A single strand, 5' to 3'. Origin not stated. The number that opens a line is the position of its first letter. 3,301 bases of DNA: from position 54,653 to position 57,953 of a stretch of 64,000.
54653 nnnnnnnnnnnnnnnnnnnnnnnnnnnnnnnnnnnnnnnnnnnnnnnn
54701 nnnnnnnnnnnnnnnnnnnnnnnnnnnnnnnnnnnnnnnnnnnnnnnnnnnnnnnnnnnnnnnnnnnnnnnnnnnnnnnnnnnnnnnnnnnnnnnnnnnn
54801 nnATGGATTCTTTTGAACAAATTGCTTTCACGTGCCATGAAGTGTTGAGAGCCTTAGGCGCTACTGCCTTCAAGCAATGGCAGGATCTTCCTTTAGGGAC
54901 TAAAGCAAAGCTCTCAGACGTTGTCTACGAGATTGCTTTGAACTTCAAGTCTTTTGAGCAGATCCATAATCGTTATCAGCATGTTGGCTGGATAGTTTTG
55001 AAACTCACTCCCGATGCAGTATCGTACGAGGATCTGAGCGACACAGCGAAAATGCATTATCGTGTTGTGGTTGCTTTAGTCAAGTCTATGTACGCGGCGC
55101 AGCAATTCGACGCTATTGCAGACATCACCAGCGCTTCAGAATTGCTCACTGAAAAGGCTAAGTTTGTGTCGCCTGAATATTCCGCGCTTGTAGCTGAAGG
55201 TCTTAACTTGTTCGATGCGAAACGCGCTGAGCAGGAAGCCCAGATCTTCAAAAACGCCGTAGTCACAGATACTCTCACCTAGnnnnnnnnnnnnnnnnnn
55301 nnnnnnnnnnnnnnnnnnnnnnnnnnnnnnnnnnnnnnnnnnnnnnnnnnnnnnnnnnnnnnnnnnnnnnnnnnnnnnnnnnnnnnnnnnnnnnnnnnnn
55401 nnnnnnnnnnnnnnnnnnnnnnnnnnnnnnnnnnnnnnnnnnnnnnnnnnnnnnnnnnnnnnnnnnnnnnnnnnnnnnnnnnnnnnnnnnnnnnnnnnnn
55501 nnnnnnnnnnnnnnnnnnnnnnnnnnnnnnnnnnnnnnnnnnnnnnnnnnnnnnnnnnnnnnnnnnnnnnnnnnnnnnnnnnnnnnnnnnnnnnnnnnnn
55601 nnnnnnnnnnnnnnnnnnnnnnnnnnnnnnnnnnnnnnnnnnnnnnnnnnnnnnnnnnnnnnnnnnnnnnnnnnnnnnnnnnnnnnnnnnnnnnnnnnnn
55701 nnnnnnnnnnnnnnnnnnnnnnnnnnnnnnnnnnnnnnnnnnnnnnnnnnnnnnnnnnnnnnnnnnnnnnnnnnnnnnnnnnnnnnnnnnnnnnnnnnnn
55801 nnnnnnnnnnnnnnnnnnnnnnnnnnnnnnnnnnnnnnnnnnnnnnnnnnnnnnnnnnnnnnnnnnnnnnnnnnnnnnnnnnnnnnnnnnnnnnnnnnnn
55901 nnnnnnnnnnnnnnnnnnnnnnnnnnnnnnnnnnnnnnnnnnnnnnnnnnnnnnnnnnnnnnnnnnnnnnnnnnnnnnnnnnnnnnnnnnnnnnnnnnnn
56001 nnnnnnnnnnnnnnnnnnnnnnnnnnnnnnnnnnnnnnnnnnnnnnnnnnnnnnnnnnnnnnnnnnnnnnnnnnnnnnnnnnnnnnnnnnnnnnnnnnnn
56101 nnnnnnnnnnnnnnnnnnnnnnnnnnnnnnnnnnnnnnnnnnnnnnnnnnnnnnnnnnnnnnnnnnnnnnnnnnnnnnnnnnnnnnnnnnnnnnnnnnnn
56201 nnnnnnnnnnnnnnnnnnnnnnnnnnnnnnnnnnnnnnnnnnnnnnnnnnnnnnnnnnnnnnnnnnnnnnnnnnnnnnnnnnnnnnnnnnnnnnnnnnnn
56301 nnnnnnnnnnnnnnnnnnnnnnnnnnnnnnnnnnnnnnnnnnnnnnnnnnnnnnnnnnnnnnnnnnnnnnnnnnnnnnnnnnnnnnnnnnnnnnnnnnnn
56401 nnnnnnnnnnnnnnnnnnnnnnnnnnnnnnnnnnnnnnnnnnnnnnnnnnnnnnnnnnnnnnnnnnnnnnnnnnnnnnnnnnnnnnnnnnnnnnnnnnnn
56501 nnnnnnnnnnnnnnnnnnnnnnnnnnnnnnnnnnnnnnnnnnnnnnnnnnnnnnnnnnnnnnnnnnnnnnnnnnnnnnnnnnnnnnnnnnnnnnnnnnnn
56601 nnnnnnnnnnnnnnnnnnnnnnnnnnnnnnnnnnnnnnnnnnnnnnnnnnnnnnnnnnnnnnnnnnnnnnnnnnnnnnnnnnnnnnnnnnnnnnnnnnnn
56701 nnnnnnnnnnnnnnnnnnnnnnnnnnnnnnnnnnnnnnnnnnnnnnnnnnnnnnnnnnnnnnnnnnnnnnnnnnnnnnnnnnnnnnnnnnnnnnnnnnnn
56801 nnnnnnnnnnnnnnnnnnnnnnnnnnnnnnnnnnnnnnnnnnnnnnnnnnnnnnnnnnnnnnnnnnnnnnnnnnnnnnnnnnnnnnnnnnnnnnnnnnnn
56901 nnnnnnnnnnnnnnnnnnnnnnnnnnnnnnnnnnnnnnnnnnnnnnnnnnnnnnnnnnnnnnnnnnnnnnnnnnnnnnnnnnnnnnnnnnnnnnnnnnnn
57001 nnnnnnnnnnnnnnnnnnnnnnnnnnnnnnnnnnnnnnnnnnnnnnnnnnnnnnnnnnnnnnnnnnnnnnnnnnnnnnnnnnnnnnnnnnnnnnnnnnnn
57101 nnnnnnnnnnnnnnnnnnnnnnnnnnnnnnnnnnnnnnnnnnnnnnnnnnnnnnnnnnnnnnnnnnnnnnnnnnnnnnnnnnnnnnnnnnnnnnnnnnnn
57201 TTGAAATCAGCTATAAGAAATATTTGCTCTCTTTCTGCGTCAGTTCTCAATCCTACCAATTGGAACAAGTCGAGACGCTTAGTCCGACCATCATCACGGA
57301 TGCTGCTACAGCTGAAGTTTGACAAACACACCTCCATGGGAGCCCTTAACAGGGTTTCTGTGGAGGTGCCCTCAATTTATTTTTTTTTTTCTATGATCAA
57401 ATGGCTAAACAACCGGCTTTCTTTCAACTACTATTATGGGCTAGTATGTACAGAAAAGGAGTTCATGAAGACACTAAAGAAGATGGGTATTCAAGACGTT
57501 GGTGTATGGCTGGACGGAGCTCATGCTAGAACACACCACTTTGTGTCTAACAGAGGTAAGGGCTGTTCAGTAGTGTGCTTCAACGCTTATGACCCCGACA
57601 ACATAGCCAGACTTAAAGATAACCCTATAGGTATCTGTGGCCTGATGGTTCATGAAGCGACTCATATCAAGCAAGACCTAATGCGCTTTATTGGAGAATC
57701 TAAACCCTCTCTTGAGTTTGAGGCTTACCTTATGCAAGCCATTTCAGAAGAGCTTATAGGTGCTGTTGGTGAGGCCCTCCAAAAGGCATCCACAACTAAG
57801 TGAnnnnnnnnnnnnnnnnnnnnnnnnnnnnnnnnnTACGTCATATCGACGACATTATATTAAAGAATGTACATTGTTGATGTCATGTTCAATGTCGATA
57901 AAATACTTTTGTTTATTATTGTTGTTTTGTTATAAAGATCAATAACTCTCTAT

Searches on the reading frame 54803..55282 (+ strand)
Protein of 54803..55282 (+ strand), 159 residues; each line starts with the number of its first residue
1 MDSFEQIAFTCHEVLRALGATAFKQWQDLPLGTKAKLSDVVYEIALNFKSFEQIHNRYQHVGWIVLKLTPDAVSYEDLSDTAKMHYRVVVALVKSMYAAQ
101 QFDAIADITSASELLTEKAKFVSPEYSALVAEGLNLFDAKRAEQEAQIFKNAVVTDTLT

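Call 59: search_protein_families(library=phrogs, proteins=[window:54803-55282:+], max_evalue=0.001)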
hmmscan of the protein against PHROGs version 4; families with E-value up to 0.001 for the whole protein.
window:54803-55282:+ (159 aa): 1 family
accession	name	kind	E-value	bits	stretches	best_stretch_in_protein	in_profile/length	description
phrog_5154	-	unknown function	0.00064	19.9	0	3-106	148-267/454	-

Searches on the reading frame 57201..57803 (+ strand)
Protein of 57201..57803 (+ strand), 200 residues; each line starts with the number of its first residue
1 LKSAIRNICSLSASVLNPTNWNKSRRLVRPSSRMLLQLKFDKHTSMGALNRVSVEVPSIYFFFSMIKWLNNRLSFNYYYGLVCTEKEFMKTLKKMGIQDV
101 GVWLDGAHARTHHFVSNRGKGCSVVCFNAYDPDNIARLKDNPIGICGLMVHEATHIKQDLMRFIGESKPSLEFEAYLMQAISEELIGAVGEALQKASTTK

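Call 29: search_protein_families(library=pfam, proteins=[window:57201-57803:+], max_evalue=0.001)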
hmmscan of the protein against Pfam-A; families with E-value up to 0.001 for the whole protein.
window:57201-57803:+ (200 aa): 0 families

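Call 59: search_protein_families(library=phrogs, proteins=[window:57300-57803:+], max_evalue=0.001)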
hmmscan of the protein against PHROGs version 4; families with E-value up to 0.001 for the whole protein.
window:57300-57803:+ (167 aa): 2 families
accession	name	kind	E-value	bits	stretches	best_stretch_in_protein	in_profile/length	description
phrog_882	-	unknown function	1.1e-13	52.3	1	46-159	20-123/135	-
phrog_1365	-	unknown function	6.6e-05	23.9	1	48-159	19-119/127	-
